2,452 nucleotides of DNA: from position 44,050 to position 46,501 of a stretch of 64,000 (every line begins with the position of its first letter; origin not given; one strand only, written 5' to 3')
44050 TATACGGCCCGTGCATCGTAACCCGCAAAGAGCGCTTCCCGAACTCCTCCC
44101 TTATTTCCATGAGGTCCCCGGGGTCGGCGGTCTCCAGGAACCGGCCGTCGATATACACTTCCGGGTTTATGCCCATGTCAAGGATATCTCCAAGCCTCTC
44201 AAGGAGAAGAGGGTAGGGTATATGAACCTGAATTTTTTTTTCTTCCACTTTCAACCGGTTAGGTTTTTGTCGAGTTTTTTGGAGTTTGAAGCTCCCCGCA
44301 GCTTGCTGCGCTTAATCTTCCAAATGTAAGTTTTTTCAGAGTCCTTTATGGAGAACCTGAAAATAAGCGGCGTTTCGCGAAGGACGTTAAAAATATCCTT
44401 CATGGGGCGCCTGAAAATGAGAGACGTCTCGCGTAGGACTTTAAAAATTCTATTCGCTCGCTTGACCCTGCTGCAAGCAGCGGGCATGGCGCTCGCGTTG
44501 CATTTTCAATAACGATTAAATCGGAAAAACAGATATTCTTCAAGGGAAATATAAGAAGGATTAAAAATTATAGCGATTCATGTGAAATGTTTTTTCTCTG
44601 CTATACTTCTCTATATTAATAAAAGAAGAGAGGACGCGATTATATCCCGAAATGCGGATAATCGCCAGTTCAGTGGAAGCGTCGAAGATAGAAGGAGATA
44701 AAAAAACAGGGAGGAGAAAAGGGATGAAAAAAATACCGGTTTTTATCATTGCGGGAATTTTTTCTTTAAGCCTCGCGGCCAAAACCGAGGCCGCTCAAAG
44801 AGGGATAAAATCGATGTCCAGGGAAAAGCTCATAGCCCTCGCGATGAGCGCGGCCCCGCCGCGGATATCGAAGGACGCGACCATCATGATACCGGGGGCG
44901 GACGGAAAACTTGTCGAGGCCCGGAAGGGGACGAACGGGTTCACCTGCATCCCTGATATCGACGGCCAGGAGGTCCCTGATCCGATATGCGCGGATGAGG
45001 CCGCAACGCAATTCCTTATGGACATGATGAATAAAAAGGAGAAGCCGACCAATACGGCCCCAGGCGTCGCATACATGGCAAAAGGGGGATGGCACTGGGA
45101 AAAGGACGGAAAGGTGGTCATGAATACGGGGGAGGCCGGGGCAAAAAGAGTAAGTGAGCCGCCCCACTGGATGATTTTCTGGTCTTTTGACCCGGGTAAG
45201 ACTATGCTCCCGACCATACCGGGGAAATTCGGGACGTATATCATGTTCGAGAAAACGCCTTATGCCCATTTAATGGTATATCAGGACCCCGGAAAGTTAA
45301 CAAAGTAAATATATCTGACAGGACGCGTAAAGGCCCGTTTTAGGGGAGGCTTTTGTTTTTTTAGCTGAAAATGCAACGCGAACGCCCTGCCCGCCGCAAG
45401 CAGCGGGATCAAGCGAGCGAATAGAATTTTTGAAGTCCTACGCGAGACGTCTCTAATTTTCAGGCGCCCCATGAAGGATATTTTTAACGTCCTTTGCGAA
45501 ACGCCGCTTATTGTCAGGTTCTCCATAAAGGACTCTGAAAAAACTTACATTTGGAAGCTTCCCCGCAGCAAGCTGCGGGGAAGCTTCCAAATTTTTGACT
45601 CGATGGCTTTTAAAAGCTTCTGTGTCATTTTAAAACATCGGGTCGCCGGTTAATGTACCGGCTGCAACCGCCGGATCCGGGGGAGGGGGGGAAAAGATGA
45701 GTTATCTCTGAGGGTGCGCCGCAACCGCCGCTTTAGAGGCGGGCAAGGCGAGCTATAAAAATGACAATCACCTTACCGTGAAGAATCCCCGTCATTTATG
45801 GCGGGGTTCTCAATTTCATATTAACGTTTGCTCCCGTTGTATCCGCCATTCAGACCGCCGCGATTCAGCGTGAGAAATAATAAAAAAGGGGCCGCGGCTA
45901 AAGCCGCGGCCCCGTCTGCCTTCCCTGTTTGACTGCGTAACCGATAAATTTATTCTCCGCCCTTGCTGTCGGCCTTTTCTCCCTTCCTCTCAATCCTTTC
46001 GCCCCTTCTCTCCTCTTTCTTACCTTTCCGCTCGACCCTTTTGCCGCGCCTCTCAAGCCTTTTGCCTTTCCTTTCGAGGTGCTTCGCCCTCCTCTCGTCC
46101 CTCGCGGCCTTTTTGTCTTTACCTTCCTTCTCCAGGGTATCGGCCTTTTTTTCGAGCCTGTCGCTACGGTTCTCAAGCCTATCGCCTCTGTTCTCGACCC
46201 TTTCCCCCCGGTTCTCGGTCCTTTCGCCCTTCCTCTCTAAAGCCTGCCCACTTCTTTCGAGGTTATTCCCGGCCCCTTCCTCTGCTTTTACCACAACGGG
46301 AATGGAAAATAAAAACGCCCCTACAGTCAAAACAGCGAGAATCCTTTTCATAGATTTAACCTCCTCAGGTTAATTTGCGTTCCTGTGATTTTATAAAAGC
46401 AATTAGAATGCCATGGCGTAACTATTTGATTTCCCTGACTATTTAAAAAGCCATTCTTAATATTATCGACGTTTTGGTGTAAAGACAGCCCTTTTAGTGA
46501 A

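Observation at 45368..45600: Repeat family A: modular, hairpin-rich interspersed element present in at least 8 full or partial copies in 64 kb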

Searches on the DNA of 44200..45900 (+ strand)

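Call 28: search_rna_families(source=window, start=44200, end=45900, threshold=evalue, max_evalue=10)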
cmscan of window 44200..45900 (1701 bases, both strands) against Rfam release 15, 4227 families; matches with E-value up to 10: 17.
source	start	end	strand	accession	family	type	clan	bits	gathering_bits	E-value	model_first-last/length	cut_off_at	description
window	45516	45595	+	RF02371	PyrG_leader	Cis-reg; leader;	-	42.7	65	0.00054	1-78/78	no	PyrG leader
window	45544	45597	+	RF00693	mir-147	Gene; miRNA;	-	27.8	57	0.0026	1-78/78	no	mir-147 microRNA precursor family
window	45538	45597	-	RF03664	MIR6288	Gene; miRNA;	-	25.9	74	0.023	1-92/92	no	MIR6288 microRNA precursor family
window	45549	45592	-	RF03743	MIR7696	Gene; miRNA;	-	25.6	83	0.044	1-88/88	no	MIR7696 microRNA precursor family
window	45550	45591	-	RF03820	mir-5429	Gene; miRNA;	-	22.5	80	0.23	1-83/83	no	mir-5429 microRNA precursor family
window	45551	45590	-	RF03585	mir-3938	Gene; miRNA;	-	22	94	0.19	1-88/88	no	mir-3938 microRNA precursor family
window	44295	44369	+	RF02759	LasI_thermometer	Cis-reg; thermoregulator;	-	21.8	76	0.49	1-110/110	no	LasI 5' UTR ROSE like thermometer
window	45526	45612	+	RF04102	MIR6457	Gene; miRNA;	-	17.5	140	2.9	1-177/177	no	MIR6457 microRNA precursor family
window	45549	45592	+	RF03472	mir-623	Gene; miRNA;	-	16.6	70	5.5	1-87/87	no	mir-623 microRNA precursor family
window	44630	44672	+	RF03066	COG3610-DE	Gene; sRNA;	-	16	73.5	7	1-116/116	no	COG3610-DE RNA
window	45552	45595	+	RF02792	sRNA162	Gene; antisense;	-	16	78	7.9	12-59/190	no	Archaeal Small RNA 162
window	44751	44816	+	RF03036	osmY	Gene; sRNA;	-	15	46.9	2.7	1-72/72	no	osmY RNA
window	44902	44949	-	RF01668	P10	Gene; sRNA;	-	13.8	37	6.3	1-72/72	no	Pseudomonas sRNA P10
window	44698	44771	+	RF00516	ylbH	Cis-reg; leader;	-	13.8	50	6.6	1-122/122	no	ylbH leader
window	45700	45807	+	RF02656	sot0042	Gene; sRNA;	-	13.4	88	1.3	1-174/174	no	Sense overlapping transcript RNA 0042 (sot)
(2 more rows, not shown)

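Call 75: search_dna_similar(query=window:45366-45595:+, collection=plasmids, mode=distant, max_evalue=0.001, max_rows=10)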
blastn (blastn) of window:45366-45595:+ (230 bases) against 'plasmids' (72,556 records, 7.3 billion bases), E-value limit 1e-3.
No match.

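Call 76: search_dna_similar(query=window:45366-45595:+, collection=phages, mode=distant, max_evalue=0.001, max_rows=10)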
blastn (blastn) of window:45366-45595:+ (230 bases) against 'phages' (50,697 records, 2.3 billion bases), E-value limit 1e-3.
No match.

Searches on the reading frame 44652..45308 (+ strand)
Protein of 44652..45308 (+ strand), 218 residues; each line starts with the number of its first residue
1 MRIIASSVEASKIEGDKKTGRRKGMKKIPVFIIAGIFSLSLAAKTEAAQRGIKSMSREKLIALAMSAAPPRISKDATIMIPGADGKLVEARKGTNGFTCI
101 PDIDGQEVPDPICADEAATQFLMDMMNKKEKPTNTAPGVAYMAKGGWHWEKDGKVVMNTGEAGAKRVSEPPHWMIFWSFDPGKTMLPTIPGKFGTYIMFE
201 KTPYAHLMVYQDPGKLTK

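Call 9: search_protein_families(library=pfam, proteins=[window:44652-45308:+])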
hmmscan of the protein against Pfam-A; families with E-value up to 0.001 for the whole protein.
window:44652-45308:+ (218 aa): 0 families

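Call 11: find_encoding_contigs(protein=window:44652-45308:+, flank=10000, max_places=10)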
Protein window:44652-45308:+ (218 aa): no gene with exactly this product is on record in the collection.

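Call 46: search_protein_families(library=ncbifam, proteins=[window:44652-45308:+], max_evalue=0.1)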
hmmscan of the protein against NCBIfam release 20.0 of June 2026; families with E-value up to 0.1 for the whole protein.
window:44652-45308:+ (218 aa): 0 families

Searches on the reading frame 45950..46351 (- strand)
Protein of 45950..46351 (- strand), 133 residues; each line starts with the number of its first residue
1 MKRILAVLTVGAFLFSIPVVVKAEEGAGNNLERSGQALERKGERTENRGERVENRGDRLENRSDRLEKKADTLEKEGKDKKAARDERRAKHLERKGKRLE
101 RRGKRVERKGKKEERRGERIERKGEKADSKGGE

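Call 9: search_protein_families(library=pfam, proteins=[window:45950-46351:-])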
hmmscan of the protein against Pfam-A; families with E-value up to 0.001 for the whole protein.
window:45950-46351:- (133 aa): 0 families

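Call 46: search_protein_families(library=ncbifam, proteins=[window:45950-46351:-], max_evalue=0.1)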
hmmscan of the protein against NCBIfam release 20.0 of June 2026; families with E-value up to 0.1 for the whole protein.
window:45950-46351:- (133 aa): 3 families
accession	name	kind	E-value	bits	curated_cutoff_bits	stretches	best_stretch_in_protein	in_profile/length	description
NF045487.1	ASRP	equivalog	0.017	13.7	300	1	30-127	359-455/593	archaea-specific SMC-related protein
NF047368.1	collar_FlbB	equivalog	0.034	14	110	1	5-124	11-129/193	periplasmic-type flagellar collar protein FlbB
NF050101.1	SepX_GlpR_4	equivalog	0.051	13.6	110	1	4-102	6-105/176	divisome protein SepX/GlpR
